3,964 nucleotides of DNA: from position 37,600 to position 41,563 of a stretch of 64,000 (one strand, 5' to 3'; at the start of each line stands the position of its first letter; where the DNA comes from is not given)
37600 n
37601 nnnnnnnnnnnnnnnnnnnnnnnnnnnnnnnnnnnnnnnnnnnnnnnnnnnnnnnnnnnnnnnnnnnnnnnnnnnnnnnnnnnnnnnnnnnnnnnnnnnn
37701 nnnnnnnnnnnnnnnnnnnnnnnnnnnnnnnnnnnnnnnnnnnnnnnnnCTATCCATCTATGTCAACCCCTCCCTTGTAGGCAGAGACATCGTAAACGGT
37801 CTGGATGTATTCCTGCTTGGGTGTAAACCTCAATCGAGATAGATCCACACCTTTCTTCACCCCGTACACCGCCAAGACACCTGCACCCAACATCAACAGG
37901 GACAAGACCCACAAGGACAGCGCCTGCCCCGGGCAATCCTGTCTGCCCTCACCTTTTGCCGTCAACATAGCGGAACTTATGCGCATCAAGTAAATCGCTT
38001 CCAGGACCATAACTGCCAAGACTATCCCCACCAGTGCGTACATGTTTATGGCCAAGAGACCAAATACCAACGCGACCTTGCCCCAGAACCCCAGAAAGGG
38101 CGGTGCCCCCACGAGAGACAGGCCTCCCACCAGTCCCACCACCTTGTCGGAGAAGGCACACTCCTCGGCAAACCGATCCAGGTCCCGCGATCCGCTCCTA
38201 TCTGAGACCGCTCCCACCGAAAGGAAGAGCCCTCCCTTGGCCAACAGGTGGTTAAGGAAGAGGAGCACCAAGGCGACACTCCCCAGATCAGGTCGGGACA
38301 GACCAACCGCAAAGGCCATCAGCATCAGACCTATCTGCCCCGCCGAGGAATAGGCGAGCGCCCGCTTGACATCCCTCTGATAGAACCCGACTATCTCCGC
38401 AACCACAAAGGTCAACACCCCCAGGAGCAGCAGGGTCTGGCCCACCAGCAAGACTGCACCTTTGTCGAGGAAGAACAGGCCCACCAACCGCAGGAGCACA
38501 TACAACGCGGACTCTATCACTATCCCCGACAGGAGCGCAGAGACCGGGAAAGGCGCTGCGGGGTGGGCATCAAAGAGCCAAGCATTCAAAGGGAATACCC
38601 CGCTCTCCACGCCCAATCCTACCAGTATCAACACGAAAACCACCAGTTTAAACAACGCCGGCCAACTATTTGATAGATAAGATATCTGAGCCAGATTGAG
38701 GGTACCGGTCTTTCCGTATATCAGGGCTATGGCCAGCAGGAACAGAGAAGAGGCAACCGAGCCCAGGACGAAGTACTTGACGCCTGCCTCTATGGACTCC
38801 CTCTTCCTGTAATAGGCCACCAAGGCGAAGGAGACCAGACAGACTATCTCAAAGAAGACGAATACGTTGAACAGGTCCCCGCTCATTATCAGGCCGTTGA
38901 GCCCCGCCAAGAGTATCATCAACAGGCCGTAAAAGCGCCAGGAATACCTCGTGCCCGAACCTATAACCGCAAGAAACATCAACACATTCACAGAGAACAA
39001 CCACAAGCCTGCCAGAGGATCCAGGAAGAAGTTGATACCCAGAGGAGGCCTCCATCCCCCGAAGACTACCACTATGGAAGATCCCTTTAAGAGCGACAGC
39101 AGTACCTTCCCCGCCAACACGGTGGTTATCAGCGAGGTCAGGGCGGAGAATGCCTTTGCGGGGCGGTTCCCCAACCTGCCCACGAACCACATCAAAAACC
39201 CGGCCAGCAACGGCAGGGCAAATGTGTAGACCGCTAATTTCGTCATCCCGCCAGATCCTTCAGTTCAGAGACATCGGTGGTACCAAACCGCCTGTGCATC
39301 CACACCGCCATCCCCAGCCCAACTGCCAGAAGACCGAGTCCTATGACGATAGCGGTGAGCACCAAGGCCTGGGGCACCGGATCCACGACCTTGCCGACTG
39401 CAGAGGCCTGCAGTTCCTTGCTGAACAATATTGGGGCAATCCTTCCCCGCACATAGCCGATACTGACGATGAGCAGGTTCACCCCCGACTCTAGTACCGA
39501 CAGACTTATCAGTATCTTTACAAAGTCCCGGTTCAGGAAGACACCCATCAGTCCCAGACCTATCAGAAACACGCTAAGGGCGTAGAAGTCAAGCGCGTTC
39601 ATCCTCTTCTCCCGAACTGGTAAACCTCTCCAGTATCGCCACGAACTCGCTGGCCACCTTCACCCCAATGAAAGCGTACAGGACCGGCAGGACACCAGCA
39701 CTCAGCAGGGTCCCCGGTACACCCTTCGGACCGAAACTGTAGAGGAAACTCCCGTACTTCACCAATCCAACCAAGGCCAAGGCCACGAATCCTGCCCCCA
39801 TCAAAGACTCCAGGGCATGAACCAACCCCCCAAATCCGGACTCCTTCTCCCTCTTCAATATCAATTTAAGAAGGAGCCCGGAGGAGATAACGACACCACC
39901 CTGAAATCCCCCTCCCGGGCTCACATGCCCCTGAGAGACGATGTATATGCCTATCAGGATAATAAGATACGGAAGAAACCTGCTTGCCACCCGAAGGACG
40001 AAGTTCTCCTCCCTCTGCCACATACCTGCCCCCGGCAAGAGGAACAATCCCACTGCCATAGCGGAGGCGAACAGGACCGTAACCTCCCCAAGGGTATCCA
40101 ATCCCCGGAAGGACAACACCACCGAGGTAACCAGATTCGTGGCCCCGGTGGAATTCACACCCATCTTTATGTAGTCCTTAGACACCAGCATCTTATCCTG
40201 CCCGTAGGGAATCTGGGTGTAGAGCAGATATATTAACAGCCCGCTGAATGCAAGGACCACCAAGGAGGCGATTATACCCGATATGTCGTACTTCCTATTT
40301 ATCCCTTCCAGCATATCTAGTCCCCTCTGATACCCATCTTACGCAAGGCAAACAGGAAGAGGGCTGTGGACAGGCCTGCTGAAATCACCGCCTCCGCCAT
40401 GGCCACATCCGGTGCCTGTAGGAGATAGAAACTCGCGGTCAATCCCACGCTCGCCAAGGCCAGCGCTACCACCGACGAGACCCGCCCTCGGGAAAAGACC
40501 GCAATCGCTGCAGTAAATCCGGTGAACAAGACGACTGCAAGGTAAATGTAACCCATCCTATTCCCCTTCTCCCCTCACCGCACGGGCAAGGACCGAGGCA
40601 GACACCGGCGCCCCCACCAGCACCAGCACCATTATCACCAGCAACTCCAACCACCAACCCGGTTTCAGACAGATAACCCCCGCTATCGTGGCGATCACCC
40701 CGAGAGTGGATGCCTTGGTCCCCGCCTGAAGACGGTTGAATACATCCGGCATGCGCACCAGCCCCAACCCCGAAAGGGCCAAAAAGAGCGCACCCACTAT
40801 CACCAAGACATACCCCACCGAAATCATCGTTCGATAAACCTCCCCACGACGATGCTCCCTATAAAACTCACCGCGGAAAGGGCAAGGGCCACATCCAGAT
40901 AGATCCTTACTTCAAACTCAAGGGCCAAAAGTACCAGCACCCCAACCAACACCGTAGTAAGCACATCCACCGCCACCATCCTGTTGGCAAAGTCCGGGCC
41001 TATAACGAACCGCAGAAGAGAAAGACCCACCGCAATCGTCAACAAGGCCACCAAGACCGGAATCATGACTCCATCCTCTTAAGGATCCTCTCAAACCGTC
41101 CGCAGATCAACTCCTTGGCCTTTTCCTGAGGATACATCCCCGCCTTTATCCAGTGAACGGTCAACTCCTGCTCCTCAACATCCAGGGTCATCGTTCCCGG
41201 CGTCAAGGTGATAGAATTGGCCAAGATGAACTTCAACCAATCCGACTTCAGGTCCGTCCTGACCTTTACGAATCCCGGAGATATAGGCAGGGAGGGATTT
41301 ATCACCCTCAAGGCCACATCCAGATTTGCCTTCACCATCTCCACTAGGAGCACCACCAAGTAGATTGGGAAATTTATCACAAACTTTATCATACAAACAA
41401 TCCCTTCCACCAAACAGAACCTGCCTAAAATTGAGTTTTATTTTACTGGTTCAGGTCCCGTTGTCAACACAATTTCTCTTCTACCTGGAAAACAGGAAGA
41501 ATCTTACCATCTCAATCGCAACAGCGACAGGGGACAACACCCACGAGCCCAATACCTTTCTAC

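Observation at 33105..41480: Bacterial Mbx/MBS-like 12-gene respiratory operon with a half-degenerate NiFe site and no NuoI/MbxN subunit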

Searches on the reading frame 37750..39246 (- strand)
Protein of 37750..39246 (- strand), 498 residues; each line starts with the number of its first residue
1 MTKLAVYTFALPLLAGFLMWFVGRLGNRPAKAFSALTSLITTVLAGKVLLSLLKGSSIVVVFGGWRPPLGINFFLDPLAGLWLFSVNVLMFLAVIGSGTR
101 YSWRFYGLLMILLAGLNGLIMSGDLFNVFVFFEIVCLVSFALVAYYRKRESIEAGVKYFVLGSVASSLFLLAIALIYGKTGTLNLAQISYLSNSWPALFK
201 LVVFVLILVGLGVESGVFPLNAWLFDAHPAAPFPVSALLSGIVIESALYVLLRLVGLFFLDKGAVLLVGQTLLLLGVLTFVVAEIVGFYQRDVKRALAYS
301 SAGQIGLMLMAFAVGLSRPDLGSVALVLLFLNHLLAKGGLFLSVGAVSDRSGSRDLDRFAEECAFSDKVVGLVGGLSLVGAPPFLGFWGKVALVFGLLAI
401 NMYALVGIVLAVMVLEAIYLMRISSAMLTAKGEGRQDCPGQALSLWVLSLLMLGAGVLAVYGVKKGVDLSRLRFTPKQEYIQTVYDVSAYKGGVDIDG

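Call 4: search_protein_families(library=pfam, proteins=[window:37750-39246:-], max_evalue=0.01)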
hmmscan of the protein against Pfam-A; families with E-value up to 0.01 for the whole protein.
window:37750-39246:- (498 aa): 2 families
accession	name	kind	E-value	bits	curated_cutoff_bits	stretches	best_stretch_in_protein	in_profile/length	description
PF00361.26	Proton_antipo_M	-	4.1e-56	190.8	21.5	1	122-411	1-290/294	NADH:quinone oxidoreductase/Mrp antiporter, TM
PF10125.14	NADHdeh_related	-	3.6e-07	30.2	27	1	115-227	78-188/218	NADH dehydrogenase I, subunit N related protein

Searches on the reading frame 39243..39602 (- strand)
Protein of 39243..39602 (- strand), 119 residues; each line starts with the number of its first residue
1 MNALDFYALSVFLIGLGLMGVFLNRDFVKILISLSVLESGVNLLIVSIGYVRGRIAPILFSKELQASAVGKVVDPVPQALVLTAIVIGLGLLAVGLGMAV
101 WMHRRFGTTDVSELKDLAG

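Call 4: search_protein_families(library=pfam, proteins=[window:39243-39602:-], max_evalue=0.01)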
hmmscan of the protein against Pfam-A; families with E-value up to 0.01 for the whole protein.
window:39243-39602:- (119 aa): 2 families
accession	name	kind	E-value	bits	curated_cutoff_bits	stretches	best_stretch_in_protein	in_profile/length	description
PF00420.29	Oxidored_q2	-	7.5e-24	83.7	26.1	1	6-117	2-93/95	NADH-ubiquinone/plastoquinone oxidoreductase chain 4L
PF09881.14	DUF2108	-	0.0012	19.2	29.6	1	9-51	5-47/70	Predicted membrane protein (DUF2108)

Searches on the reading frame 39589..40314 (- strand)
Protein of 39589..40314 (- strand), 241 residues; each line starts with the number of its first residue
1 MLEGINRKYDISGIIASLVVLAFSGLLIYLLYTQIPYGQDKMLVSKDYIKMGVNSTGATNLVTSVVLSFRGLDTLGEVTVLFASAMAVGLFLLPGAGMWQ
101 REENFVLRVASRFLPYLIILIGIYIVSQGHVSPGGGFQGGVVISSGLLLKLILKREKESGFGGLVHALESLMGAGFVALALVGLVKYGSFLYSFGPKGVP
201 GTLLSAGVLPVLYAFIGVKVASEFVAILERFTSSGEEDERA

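Call 4: search_protein_families(library=pfam, proteins=[window:39589-40314:-], max_evalue=0.01)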
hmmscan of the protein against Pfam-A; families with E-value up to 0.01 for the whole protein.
window:39589-40314:- (241 aa): 2 families
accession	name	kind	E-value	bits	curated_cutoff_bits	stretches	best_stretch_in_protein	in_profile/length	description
PF04039.18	MnhB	-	2.3e-17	63.9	22.5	1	106-225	1-126/127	Domain related to MnhB subunit of Na+/H+ antiporter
PF20501.3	MbhE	-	8.9e-08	32.5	27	1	30-88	20-77/98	MBH, subunit E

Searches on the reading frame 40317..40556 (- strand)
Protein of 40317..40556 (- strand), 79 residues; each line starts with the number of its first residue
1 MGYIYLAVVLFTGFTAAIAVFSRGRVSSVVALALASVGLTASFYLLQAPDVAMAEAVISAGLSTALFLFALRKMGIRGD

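Call 4: search_protein_families(library=pfam, proteins=[window:40317-40556:-], max_evalue=0.01)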
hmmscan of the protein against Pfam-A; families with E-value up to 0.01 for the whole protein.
window:40317-40556:- (79 aa): 2 families
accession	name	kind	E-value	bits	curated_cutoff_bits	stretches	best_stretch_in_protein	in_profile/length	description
PF13244.11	MbhD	-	1.8e-16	60.5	27.2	1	13-74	4-65/67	MBH, subunit D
PF00499.25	Oxidored_q3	-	0.0036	17.5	33.2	1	16-71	2-57/146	NADH-ubiquinone/plastoquinone oxidoreductase chain 6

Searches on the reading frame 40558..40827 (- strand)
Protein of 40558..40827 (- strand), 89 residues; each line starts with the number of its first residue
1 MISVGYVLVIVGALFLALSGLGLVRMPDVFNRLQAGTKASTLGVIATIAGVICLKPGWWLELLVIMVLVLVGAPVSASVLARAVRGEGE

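Call 4: search_protein_families(library=pfam, proteins=[window:40558-40827:-], max_evalue=0.01)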
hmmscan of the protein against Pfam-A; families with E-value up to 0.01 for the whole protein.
window:40558-40827:- (89 aa): 1 family
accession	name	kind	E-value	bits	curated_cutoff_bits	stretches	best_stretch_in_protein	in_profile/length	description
PF03334.19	PhaG_MnhG_YufB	-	1.7e-20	73.4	23.4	1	8-84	1-79/80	Na+/H+ antiporter subunit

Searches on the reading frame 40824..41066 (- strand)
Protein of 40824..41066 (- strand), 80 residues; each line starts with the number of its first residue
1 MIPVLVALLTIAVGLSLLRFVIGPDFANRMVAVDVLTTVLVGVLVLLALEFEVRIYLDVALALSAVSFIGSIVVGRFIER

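Call 4: search_protein_families(library=pfam, proteins=[window:40824-41066:-], max_evalue=0.01)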
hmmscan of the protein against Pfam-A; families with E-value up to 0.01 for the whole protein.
window:40824-41066:- (80 aa): 1 family
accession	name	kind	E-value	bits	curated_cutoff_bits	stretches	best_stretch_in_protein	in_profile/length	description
PF04066.18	MrpF_PhaF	-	7.1e-14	52.4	23.3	1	28-79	2-53/53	Multiple resistance and pH regulation protein F (MrpF / PhaF)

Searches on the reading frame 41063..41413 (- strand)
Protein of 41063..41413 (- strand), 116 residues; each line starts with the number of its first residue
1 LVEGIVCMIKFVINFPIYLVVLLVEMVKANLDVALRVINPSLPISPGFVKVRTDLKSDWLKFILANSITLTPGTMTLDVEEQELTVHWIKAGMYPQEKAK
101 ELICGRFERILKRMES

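Call 4: search_protein_families(library=pfam, proteins=[window:41063-41413:-], max_evalue=0.01)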
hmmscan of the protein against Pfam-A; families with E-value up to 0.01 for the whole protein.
window:41063-41413:- (116 aa): 1 family
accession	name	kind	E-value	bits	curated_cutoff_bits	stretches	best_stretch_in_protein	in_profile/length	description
PF01899.21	MNHE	-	3.6e-32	111.6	27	1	9-113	40-144/145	Na+/H+ ion antiporter subunit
